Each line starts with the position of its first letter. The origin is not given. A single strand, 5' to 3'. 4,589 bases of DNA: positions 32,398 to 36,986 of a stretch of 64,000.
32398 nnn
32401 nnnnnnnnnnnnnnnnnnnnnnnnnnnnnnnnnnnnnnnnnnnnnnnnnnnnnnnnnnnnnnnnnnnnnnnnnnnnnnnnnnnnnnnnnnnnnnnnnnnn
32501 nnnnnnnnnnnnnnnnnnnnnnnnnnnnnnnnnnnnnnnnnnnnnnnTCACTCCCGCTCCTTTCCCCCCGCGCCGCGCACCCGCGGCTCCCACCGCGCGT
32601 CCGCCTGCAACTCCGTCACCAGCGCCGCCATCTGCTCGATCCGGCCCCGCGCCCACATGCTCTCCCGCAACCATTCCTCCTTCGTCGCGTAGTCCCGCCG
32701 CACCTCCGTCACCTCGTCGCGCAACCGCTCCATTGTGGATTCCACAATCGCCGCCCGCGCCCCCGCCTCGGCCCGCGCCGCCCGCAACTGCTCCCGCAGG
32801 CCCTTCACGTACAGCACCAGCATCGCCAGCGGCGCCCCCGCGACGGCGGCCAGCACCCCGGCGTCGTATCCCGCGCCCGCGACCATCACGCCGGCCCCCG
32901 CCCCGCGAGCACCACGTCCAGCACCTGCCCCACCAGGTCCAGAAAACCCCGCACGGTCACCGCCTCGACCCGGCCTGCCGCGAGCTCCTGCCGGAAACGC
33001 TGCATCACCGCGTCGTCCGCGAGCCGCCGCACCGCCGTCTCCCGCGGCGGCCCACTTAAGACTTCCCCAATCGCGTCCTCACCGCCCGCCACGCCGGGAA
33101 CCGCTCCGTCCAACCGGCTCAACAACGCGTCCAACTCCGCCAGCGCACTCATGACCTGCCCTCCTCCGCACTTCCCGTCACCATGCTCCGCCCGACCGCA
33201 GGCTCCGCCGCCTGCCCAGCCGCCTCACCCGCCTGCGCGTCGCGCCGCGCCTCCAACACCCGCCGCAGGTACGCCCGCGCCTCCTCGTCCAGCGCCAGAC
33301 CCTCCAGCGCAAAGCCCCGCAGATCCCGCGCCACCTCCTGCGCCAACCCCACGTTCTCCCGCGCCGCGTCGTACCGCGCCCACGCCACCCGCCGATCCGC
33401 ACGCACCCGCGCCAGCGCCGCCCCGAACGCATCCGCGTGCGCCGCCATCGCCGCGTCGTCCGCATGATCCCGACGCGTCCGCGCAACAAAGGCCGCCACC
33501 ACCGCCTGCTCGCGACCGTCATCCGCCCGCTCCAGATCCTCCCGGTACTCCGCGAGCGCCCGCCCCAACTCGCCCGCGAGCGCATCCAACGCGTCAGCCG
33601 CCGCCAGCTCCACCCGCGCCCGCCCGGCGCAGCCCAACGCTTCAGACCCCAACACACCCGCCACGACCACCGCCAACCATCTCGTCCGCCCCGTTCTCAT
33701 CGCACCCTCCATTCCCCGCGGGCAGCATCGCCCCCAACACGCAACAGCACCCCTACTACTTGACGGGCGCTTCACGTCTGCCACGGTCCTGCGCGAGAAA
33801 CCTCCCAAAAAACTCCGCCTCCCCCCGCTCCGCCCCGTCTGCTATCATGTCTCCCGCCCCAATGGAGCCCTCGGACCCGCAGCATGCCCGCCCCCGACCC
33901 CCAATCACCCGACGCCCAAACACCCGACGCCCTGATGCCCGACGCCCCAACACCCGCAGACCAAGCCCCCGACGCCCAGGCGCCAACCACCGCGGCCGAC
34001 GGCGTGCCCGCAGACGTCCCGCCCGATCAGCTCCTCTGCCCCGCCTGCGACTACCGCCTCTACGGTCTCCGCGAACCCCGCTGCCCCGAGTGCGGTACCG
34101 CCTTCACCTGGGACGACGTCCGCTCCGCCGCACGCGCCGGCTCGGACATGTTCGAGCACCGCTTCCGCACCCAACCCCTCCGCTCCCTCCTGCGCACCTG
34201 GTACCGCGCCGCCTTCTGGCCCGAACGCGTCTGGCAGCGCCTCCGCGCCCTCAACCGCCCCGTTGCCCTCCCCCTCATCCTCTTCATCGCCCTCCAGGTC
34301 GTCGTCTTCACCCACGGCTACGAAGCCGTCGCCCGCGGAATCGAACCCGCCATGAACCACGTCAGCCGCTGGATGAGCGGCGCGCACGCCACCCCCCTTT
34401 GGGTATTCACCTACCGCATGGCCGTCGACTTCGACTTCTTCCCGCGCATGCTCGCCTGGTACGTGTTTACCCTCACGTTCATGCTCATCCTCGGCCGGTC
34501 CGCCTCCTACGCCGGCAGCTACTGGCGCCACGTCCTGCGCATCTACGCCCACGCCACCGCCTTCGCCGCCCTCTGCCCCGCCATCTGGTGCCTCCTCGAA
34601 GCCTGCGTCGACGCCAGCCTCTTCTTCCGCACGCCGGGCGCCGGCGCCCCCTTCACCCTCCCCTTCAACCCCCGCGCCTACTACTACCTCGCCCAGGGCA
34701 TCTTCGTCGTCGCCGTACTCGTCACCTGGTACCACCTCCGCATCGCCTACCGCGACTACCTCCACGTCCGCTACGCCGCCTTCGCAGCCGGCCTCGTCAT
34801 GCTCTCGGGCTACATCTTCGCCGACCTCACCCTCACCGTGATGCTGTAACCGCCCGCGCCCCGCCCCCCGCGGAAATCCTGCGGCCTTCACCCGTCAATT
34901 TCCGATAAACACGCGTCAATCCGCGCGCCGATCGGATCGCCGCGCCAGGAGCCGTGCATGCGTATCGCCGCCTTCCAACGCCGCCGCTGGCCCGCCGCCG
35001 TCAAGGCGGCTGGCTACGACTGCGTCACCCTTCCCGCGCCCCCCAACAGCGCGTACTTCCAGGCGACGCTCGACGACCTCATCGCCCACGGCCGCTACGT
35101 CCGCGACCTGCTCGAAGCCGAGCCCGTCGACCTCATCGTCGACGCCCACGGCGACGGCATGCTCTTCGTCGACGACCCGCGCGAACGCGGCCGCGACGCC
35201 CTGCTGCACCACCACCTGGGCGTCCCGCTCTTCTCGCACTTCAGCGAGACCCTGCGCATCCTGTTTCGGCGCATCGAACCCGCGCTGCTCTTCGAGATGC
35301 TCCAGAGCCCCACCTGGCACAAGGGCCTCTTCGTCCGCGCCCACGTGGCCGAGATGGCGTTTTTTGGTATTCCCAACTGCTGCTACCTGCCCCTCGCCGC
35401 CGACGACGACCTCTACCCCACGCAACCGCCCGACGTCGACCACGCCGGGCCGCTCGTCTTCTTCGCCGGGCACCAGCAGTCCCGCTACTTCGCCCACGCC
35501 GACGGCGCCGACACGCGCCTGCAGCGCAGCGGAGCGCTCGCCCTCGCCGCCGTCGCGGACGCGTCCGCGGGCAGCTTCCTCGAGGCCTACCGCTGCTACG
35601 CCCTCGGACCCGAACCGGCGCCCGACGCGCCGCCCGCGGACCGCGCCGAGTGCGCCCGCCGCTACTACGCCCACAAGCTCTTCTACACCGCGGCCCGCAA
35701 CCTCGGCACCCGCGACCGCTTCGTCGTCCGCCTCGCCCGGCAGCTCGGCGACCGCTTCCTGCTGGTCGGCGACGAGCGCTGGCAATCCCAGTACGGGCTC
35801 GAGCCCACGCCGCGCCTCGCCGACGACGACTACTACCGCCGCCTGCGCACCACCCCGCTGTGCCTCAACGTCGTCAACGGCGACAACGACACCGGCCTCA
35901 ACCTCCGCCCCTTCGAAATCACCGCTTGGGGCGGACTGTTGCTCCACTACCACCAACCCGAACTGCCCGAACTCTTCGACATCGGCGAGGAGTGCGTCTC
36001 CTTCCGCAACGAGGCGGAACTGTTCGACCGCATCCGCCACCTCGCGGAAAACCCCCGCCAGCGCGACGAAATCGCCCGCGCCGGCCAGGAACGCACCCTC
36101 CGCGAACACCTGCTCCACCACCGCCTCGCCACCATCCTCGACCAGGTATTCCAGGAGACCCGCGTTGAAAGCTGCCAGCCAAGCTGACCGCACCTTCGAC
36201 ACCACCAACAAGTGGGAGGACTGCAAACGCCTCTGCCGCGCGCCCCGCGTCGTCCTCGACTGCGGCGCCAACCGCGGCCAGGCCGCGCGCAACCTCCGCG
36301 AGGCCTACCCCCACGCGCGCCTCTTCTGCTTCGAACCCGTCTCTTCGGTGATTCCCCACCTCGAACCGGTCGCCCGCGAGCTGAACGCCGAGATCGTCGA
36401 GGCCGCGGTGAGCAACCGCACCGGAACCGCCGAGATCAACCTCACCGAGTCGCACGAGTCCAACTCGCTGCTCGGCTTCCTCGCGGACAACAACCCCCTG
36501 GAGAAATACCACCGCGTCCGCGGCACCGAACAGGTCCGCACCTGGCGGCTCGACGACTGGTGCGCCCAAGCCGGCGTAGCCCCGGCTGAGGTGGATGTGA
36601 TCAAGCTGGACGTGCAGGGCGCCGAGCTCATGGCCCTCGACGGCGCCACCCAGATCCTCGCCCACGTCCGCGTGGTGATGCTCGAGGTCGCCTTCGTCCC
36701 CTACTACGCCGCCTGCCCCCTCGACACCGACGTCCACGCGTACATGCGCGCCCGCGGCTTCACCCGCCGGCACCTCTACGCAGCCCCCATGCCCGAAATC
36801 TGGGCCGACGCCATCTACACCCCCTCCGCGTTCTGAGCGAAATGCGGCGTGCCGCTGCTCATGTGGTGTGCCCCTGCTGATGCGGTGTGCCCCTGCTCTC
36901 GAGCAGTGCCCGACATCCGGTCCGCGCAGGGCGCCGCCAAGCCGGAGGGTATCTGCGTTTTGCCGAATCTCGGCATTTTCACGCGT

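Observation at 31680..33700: Self-contained five-gene operon of unrecognisable small proteins, every junction overlapping, at the window centre beside rnpB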

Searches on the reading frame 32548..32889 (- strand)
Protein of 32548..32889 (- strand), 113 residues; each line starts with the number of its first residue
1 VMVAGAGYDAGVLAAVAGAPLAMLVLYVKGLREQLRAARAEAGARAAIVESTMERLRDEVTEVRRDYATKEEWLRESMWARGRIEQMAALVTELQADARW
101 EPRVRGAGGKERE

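Call 3: search_protein_families(library=pfam, proteins=[window:32548-32889:-], max_evalue=1)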
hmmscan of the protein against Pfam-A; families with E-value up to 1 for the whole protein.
window:32548-32889:- (113 aa): 2 families
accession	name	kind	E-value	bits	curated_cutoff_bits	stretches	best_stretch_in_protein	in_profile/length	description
PF19380.4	DUF5955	-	0.038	14.8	27.1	1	52-97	7-52/88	Family of unknown function (DUF5955)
PF16523.10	betaPIX_CC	-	0.14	12.5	26.8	1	55-100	36-81/85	betaPIX coiled coil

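Call 4: search_protein_families(library=phrogs, proteins=[window:32548-32889:-], max_evalue=1)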
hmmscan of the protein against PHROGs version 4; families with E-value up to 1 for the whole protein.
window:32548-32889:- (113 aa): 7 families
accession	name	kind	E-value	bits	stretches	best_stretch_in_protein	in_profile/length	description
phrog_7686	-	lysis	0.0089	17.2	1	21-79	34-92/112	Rz-like spanin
phrog_3534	-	unknown function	0.021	15.8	1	14-87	19-90/117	-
phrog_1863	-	unknown function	0.036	15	1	18-72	12-65/97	-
phrog_462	-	other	0.057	14.6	1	20-78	21-75/101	lipoprotein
phrog_23683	-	unknown function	0.16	13.3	1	12-78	10-75/121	-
phrog_404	-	tail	0.17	12.9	1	15-112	27-110/118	minor tail protein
phrog_6179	-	unknown function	0.19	13.4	1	14-73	8-70/93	-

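Call 42: search_protein_families(library=pfam, alignment_id=A3, max_evalue=1)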
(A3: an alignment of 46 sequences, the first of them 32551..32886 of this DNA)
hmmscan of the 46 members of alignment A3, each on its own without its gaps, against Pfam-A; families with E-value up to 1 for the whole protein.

A. member 1, window:32551-32886:- (112 aa): 2 families
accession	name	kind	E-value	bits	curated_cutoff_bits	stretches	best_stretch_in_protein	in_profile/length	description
PF19380.4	DUF5955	-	0.032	15.1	27.1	1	50-96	6-52/88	Family of unknown function (DUF5955)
PF16523.10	betaPIX_CC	-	0.13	12.6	26.8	1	54-99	36-81/85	betaPIX coiled coil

B. families by the number of members that match (of 46 scanned): 103 families (the first 25 are shown)
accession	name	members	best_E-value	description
PF00512.31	HisKA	9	0.0021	His Kinase A (phospho-acceptor) domain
PF20283.3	CTD7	8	0.0033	C-terminal domain 7 of the ABC-three component (ABC-3C) systems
PF06160.17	EzrA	6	4.4e-05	Septation ring formation regulator, EzrA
PF06825.17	HSBP1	6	0.0038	Heat shock factor binding protein 1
PF23922.1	DUF7261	5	0.00015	Family of unknown function (DUF7261)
PF04513.17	Baculo_PEP_C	5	0.0033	Baculovirus polyhedron envelope protein, PEP, C terminus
PF07889.17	DUF1664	5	0.01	Protein of unknown function (DUF1664)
PF23991.1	DUF7310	5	0.032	Coiled-coil region of unknown function (DUF7310)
PF18394.6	TBK1_CCD1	4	0.00056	TANK-binding kinase 1 coiled-coil domain 1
PF19380.4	DUF5955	4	0.011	Family of unknown function (DUF5955)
PF11559.13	ADIP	4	0.049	Afadin- and alpha -actinin-Binding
PF01047.28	MarR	3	0.024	MarR family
PF06667.17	PspB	3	0.028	Phage shock protein B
PF21408.2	MTR4-like_stalk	3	0.057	Exosome RNA helicase MTR4-like, stalk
PF09905.14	VF530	3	0.12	DNA-binding protein VF530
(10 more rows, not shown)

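Call 43: search_protein_families(library=phrogs, alignment_id=A3, max_evalue=1)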
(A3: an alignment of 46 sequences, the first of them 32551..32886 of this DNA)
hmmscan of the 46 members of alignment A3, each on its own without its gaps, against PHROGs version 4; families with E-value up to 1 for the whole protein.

A. member 1, window:32551-32886:- (112 aa): 7 families
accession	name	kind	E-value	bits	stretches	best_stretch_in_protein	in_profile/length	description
phrog_7686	-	lysis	0.0087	17.2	1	20-78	34-92/112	Rz-like spanin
phrog_3534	-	unknown function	0.025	15.6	1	13-86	19-90/117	-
phrog_1863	-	unknown function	0.035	15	1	17-71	12-65/97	-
phrog_462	-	other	0.057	14.6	1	19-77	21-75/101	lipoprotein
phrog_23683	-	unknown function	0.16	13.3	1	11-77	10-75/121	-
phrog_6179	-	unknown function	0.19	13.4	1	13-72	8-70/93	-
phrog_404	-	tail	0.19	12.8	1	15-111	28-110/118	minor tail protein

B. families by the number of members that match (of 46 scanned): 95 families (the first 25 are shown)
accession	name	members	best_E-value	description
phrog_462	-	23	0.00017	lipoprotein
phrog_6179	-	9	0.0022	-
phrog_3671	-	7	0.0051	-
phrog_937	-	7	0.023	hemolysin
phrog_1009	-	5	0.042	-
phrog_1863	-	4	0.0068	-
phrog_3413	-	4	0.022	-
phrog_2658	-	3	0.011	hol-like chemotaxis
phrog_1930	-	3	0.021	-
phrog_34989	-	3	0.064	-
phrog_8426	-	3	0.067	-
phrog_18832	-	3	0.087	-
phrog_6324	-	3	0.12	-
phrog_31896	-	3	0.16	-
phrog_21603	-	2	0.0038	-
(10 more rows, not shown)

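Call 114: search_solved_structures(query=A3, max_evalue=1)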
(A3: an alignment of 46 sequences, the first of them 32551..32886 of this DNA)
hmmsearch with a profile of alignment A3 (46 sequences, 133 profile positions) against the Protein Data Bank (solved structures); distinct sequences matched with E-value up to 1: 14.
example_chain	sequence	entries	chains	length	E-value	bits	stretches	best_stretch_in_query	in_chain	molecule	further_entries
6nt9_A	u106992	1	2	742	0.0073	19.3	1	50-114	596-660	Serine/threonine-protein kinase TBK1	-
4iw0_A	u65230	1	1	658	0.029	17.3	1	50-109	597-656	Serine/threonine-protein kinase TBK1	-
6o8b_A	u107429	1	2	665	0.029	17.3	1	50-109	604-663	Serine/threonine-protein kinase TBK1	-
4iwp_A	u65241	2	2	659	0.03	17.3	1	50-109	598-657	Serine/threonine-protein kinase TBK1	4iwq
5w5v_A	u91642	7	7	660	0.03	17.3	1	50-109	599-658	Serine/threonine-protein kinase TBK1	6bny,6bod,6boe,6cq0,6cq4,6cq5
4iwo_A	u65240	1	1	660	0.03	17.3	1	50-109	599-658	Serine/threonine-protein kinase TBK1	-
4im0_A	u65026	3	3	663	0.03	17.3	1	50-109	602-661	Serine/threonine-protein kinase TBK1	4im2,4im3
6rsr_A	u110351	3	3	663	0.03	17.3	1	50-109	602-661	Serine/threonine-protein kinase TBK1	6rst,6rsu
6o8c_A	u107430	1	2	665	0.12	15.4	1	69-109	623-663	Serine/threonine-protein kinase TBK1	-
5apz_A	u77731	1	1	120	0.15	15.1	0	36-75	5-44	GENERAL CONTROL PROTEIN GCN4, NOR1 TCAR0761, GENERAL CONTROL PROTEIN GCN4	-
4jl9_A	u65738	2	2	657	0.16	15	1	69-107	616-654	Serine/threonine-protein kinase TBK1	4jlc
7wu7_1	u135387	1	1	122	0.2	14.7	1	37-82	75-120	Prefoldin subunit 1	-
4bhd_A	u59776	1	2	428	0.2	14.7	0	30-69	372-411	SERINE HYDROXYMETHYLTRANSFERASE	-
4uqv_A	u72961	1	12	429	0.21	14.6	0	30-69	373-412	SERINE HYDROXYMETHYLTRANSFERASE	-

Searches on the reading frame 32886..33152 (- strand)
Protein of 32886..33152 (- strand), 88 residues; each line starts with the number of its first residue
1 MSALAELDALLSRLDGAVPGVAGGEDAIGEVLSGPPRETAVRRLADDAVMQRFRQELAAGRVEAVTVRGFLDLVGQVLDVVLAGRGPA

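Call 3: search_protein_families(library=pfam, proteins=[window:32886-33152:-], max_evalue=1)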
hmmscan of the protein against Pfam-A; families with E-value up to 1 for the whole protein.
window:32886-33152:- (88 aa): 1 family
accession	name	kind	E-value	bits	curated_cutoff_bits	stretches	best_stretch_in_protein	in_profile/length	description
PF20052.5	GAP1-C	-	0.0041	16.9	27.9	1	3-72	296-366/511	GTPase-associated protein 1, C-terminal domain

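Call 4: search_protein_families(library=phrogs, proteins=[window:32886-33152:-], max_evalue=1)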
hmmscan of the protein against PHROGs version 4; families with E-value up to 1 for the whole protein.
window:32886-33152:- (88 aa): 0 families

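Call 89: search_protein_families(library=phrogs, alignment_id=A7, max_evalue=1)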
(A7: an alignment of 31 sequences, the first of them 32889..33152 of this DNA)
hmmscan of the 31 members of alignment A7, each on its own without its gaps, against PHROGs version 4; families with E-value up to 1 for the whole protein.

A. member 1, window:32889-33152:- (88 aa): 0 families

B. families by the number of members that match (of 31 scanned): 31 families (the first 25 are shown)
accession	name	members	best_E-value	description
phrog_3812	-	2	0.012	-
phrog_636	-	2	0.031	-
phrog_1893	-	2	0.14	-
phrog_16652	-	2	0.17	-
phrog_8399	-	1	0.00081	head scaffolding protein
phrog_24070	-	1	0.0056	-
phrog_25321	-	1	0.017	-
phrog_8940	-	1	0.02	capsid assembly protein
phrog_20839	-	1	0.033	-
phrog_24121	-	1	0.039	-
phrog_34145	-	1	0.041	-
phrog_13444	-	1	0.043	-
phrog_16078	-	1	0.054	-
phrog_5674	-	1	0.057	-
phrog_5126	-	1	0.078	-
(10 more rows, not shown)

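Call 112: search_solved_structures(query=A7, max_evalue=1)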
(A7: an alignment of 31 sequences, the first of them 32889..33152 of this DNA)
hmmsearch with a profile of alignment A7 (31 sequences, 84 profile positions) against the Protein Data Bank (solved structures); distinct sequences matched with E-value up to 1: 5.
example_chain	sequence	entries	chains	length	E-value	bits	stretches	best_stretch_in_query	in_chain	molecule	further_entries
5h7b_A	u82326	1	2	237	0.00059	23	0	33-50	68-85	Immunoglobulin G-binding protein A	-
5h7a_C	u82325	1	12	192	0.0066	19.6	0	33-50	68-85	Immunoglobulin G-binding protein A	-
5h79_D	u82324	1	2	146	0.077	16.2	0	33-50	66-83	Immunoglobulin G-binding protein A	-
6dlc_A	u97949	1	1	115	0.33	14.2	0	5-28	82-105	Designed protein DHD1:234_A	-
6zuz_A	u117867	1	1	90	0.42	13.9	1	31-60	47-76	Elongin-A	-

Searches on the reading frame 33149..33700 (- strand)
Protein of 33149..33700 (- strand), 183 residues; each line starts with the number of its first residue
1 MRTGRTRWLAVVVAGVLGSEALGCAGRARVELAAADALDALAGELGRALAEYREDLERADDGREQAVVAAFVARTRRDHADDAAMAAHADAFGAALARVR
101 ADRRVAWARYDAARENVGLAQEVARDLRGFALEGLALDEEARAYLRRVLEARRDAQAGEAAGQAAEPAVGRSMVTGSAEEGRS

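Call 3: search_protein_families(library=pfam, proteins=[window:33149-33700:-], max_evalue=1)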
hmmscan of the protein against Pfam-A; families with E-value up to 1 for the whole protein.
window:33149-33700:- (183 aa): 0 families

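Call 4: search_protein_families(library=phrogs, proteins=[window:33149-33700:-], max_evalue=1)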
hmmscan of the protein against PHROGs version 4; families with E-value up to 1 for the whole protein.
window:33149-33700:- (183 aa): 0 families

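Call 90: search_protein_families(library=phrogs, alignment_id=A6, max_evalue=1)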
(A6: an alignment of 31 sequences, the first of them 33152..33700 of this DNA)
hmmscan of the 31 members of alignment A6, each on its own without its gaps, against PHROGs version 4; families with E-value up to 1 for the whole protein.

A. member 1, window:33152-33700:- (183 aa): 0 families

B. families by the number of members that match (of 31 scanned): 55 families (the first 25 are shown)
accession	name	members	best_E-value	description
phrog_22858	-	3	0.038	-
phrog_7952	-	2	0.041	-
phrog_27921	-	2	0.054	-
phrog_26432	-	2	0.13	-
phrog_37497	-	2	0.22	-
phrog_2497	-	1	0.005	internal head protein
phrog_5105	-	1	0.0054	-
phrog_9253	-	1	0.0083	-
phrog_12713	-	1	0.0096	-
phrog_35295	-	1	0.023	-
phrog_19855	-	1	0.026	virion structural protein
phrog_28931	-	1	0.033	-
phrog_35921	-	1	0.033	-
phrog_24731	-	1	0.038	-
phrog_15153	-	1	0.038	-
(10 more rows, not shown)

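Call 111: search_solved_structures(query=A6, max_evalue=1)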
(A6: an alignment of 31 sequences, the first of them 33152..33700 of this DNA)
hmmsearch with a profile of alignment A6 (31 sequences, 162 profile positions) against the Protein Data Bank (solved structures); distinct sequences matched with E-value up to 1: 11.
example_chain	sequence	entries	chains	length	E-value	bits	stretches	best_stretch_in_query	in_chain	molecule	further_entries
4nad_B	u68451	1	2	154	0.00056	22.8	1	28-123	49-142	Regulation of nuclear pre-mRNA domain-containing protein 1B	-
4fla_A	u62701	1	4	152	0.11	15.3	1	28-99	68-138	Regulation of nuclear pre-mRNA domain-containing protein 1B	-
2nx9_A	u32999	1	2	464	0.14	15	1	60-136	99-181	Oxaloacetate decarboxylase 2, subunit alpha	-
2osz_A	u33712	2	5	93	0.53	13.1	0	27-68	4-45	Nucleoporin p58/p45 | Nucleoporin Nup58/Nup45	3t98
4zmr_A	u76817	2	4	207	0.64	12.8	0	108-157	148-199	Response regulator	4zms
9wvy_A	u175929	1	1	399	0.65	12.8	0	81-119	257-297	Putative NDP-4-keto-6-deoxyglucose-3-dehydratase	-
4jo7_E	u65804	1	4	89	0.65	12.8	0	85-124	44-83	Nucleoporin p58/p45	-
4jo9_B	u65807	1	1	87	0.66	12.8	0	85-124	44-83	Nucleoporin p58/p45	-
4jq5_A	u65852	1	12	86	0.69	12.7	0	85-124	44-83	Nucleoporin p58/p45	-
4hye_A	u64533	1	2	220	0.71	12.7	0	108-157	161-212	Response regulator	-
1t6o_A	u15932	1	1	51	0.97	12.2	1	124-152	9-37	phosphoprotein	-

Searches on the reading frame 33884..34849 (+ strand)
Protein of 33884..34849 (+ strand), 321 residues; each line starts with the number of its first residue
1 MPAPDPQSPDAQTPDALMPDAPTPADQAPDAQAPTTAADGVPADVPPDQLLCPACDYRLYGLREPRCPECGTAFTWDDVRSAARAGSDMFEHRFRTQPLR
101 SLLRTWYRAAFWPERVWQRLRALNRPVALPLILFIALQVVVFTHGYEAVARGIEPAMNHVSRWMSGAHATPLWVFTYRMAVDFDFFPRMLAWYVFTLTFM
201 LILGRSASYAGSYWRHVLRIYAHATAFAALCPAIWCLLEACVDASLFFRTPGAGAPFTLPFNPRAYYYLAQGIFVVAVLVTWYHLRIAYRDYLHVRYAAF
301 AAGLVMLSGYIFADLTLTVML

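Call 3: search_protein_families(library=pfam, proteins=[window:33884-34849:+], max_evalue=1)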
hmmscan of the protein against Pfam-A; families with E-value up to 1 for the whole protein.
window:33884-34849:+ (321 aa): 4 families
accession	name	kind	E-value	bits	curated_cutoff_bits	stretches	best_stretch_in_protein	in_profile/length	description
PF18912.6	DZR_2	-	0.0002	21.6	27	1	45-74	17-46/56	Double zinc ribbon domain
PF13248.11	Zn_ribbon_3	-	0.017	15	27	0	66-74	4-11/26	zinc-ribbon domain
PF12773.13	DZR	-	0.026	15.1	27.3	1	44-73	7-33/45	Double zinc ribbon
PF09538.15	FYDLN_acid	-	0.062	14.5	23.9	1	51-83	11-45/105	Protein of unknown function (FYDLN_acid)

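Call 4: search_protein_families(library=phrogs, proteins=[window:33884-34849:+], max_evalue=1)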
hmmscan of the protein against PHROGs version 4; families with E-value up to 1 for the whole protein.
window:33884-34849:+ (321 aa): 5 families
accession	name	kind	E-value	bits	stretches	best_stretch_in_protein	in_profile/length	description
phrog_12167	-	unknown function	0.00023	22.3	1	24-83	120-175/182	-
phrog_6511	-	unknown function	0.11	13.2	1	51-72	19-42/50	-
phrog_6586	-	unknown function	0.14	13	1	51-89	5-44/129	-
phrog_4852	-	unknown function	0.24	12.1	1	49-83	13-48/194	-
phrog_10714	-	unknown function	0.42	11.9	1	50-80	74-105/109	-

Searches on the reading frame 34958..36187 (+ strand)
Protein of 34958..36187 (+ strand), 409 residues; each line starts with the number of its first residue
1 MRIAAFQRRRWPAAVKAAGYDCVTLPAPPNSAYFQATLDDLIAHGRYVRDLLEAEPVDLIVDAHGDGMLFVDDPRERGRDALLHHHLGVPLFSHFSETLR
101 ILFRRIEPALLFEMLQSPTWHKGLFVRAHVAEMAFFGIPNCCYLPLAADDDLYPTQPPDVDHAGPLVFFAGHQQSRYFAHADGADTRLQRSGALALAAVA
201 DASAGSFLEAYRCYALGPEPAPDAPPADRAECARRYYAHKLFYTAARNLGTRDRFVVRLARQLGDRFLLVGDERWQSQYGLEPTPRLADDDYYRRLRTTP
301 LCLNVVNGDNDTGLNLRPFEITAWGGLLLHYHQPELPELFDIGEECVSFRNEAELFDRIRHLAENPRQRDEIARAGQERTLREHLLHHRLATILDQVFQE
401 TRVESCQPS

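Call 100: search_protein_families(library=pfam, proteins=[window:34958-36187:+], max_evalue=0.001)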
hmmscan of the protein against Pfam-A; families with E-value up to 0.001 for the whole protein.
window:34958-36187:+ (409 aa): 1 family
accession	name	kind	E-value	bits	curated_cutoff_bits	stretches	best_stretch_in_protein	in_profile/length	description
PF13524.12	Glyco_trans_1_2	-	2e-29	102.8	25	1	254-395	3-144/144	Glycosyl transferase-like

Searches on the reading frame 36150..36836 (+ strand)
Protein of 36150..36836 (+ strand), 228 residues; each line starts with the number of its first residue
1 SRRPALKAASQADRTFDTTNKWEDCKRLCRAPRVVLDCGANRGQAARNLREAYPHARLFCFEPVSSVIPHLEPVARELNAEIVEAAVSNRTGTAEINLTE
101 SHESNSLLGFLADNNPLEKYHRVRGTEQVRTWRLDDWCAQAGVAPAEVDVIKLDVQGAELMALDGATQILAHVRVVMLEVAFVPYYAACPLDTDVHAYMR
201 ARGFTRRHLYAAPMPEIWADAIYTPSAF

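Call 100: search_protein_families(library=pfam, proteins=[window:36150-36836:+], max_evalue=0.001)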
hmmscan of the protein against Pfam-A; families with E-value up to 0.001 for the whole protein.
window:36150-36836:+ (228 aa): 1 family
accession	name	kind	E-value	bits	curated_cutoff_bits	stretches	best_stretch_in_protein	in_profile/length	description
PF05050.19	Methyltransf_21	-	9.3e-21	75.1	22.7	1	37-204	1-171/173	Methyltransferase FkbM domain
